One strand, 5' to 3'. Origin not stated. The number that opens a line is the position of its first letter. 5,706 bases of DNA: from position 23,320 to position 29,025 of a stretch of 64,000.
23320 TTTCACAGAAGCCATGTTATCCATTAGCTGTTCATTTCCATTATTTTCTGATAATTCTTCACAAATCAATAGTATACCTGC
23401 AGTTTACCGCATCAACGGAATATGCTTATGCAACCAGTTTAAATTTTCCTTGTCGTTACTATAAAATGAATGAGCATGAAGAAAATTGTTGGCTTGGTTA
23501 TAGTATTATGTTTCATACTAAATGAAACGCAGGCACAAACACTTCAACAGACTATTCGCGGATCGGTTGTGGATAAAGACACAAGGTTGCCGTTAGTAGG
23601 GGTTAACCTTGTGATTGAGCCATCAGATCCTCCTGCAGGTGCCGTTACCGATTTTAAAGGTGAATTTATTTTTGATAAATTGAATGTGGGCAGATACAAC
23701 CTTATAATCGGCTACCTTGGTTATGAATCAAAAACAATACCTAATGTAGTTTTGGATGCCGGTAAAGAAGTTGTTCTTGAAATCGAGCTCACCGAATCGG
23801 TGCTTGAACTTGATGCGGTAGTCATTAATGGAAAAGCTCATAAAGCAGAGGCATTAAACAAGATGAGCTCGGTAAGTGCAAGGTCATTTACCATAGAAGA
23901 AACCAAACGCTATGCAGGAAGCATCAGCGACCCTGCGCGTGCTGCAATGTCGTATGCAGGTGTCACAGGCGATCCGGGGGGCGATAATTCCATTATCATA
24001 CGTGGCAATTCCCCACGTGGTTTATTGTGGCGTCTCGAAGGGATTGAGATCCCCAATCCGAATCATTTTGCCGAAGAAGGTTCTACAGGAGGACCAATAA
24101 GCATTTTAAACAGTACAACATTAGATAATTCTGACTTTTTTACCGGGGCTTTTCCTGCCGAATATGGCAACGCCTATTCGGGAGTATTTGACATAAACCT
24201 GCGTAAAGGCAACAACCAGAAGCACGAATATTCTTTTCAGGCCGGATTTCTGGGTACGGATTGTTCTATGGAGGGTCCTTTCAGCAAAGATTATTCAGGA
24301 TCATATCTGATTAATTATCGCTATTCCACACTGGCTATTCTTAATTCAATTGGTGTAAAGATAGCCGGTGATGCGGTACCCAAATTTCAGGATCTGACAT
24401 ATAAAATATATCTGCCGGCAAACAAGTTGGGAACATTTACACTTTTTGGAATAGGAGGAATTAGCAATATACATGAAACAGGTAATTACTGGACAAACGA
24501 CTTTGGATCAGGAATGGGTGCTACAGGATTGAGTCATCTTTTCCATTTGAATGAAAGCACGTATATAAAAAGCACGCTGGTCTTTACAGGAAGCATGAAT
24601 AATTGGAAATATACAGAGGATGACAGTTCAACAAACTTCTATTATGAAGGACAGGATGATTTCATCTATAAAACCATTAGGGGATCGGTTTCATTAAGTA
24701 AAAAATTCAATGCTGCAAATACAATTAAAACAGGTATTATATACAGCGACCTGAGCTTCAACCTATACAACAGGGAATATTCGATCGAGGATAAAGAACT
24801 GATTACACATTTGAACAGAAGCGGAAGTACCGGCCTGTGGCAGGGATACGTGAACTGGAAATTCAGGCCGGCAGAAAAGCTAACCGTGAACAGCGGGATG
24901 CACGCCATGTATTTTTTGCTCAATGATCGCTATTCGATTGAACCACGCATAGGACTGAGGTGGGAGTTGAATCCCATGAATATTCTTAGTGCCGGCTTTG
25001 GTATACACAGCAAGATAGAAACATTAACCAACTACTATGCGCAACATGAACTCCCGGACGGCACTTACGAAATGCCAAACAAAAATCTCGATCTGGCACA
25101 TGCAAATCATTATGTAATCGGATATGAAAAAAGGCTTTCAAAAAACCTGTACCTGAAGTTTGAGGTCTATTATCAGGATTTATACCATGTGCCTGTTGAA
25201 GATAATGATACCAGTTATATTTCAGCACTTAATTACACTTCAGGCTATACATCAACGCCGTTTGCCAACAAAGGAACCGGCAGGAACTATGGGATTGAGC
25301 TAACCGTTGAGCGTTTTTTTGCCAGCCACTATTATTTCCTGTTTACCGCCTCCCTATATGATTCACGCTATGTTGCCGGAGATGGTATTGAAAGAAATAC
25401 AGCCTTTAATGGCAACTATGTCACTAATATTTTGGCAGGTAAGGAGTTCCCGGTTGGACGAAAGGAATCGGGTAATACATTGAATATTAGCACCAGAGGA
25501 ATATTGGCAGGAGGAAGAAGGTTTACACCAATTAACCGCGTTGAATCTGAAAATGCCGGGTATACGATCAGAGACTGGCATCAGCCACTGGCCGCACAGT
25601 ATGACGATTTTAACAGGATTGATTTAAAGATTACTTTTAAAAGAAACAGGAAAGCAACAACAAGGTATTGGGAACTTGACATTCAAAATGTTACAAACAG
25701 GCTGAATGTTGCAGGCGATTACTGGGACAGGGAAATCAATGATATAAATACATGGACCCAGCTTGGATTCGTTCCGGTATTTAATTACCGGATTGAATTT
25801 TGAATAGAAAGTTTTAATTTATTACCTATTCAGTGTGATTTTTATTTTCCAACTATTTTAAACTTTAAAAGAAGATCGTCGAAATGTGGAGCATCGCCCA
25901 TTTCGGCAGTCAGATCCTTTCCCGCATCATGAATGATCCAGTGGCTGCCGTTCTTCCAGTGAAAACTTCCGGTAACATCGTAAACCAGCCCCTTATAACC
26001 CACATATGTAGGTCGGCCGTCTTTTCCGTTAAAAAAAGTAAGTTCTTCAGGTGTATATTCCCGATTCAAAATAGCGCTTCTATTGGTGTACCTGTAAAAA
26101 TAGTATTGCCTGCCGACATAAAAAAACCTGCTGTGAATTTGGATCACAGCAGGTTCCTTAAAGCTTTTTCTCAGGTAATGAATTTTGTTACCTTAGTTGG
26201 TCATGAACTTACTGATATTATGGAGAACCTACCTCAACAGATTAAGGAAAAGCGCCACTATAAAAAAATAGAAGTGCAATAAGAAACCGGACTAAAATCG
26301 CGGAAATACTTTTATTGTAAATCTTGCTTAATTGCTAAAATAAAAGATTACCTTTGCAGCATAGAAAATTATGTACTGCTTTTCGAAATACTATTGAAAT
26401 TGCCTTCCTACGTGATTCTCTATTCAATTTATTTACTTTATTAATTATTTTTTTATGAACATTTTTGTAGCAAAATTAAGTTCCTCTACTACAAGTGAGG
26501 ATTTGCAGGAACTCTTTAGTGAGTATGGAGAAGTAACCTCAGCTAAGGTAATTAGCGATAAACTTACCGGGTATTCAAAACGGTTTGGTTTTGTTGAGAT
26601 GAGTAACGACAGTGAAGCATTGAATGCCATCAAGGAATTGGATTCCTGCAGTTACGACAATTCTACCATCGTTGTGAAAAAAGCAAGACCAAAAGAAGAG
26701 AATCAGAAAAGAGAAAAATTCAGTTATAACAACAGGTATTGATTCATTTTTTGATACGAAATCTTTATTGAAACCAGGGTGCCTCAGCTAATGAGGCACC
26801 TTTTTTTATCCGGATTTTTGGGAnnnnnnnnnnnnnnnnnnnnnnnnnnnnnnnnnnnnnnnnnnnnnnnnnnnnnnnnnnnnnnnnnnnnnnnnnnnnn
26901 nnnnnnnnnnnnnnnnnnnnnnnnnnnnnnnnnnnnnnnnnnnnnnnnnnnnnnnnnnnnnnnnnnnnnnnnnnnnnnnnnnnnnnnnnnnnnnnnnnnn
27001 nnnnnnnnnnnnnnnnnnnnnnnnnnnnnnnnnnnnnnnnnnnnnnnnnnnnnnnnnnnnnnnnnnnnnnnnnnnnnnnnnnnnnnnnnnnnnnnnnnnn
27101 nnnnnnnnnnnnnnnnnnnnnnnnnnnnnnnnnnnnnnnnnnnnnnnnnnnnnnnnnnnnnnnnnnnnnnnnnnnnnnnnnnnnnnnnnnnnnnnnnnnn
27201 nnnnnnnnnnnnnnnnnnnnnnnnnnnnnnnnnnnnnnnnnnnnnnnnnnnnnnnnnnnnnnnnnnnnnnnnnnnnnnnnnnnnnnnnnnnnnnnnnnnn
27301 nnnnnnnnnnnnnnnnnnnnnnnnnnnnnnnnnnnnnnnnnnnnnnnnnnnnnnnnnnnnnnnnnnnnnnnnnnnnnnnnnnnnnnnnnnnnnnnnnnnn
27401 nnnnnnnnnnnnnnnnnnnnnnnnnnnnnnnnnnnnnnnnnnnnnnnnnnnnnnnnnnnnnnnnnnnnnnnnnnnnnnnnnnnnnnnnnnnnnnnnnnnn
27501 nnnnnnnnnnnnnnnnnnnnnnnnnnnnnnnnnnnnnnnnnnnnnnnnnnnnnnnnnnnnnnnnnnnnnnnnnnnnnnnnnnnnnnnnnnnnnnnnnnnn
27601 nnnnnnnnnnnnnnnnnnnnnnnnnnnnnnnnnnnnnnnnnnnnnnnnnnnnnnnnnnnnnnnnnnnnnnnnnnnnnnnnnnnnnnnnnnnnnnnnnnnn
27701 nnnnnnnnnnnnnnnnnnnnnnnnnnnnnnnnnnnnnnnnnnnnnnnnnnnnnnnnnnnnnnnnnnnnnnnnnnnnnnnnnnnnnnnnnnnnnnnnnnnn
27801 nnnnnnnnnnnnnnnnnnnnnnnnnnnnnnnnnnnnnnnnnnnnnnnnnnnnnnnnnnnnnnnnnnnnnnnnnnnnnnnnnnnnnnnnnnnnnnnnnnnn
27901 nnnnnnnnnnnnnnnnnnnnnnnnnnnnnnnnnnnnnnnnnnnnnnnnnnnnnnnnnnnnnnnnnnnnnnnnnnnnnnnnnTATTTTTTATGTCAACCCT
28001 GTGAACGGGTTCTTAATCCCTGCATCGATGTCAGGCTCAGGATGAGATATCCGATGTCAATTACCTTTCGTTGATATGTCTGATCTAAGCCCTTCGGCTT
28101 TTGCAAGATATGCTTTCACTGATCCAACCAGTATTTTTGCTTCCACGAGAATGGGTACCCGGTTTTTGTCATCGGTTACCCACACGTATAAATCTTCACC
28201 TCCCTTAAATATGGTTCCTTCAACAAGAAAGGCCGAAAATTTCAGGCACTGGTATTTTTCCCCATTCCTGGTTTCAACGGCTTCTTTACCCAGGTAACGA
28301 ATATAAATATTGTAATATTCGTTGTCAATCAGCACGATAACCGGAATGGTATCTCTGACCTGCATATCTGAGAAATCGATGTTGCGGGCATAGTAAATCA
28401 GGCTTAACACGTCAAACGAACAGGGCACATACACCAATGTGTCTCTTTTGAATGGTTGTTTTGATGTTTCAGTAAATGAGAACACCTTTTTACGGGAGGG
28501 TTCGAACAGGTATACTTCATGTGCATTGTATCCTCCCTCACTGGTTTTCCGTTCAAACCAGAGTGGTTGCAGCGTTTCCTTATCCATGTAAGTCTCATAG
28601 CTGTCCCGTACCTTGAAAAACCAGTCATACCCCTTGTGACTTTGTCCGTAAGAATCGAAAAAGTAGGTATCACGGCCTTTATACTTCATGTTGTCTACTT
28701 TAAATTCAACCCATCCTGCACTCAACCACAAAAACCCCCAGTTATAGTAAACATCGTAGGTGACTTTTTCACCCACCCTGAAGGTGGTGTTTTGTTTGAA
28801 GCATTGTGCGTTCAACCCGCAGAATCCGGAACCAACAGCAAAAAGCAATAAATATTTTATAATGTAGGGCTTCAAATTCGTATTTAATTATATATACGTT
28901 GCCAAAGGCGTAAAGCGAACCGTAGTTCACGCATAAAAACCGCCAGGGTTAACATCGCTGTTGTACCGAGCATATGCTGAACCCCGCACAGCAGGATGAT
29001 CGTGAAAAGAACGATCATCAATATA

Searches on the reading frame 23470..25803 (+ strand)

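Call 58: search_protein_families(library=pfam, proteins=[window:23470-25803:+], max_evalue=0.00001)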
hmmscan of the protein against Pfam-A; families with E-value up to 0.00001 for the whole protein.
window:23470-25803:+ (777 aa): 2 families
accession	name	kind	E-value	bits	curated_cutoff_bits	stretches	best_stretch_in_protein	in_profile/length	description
PF13620.12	CarboxypepD_reg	-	7.2e-15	55.5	32.3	1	28-108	1-82/82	Carboxypeptidase regulatory-like domain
PF13715.12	CarbopepD_reg_2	-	7.3e-15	55.2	32.2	1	29-119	1-88/88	CarboxypepD_reg-like domain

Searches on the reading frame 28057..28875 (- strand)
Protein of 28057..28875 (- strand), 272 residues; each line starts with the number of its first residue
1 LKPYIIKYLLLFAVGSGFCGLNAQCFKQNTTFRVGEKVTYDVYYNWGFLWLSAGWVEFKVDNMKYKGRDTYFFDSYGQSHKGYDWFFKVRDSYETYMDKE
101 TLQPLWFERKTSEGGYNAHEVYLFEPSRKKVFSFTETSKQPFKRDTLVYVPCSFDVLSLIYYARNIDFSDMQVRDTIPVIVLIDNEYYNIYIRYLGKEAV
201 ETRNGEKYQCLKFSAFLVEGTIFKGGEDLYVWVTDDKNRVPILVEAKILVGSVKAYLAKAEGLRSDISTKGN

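Call 60: search_protein_families(library=pfam, proteins=[window:28057-28875:-], max_evalue=0.000001)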
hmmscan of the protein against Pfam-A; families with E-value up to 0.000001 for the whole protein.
window:28057-28875:- (272 aa): 1 family
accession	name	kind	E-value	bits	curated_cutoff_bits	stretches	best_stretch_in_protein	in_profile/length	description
PF11306.15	DUF3108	-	1.1e-43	150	26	1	39-257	1-208/209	Protein of unknown function (DUF3108)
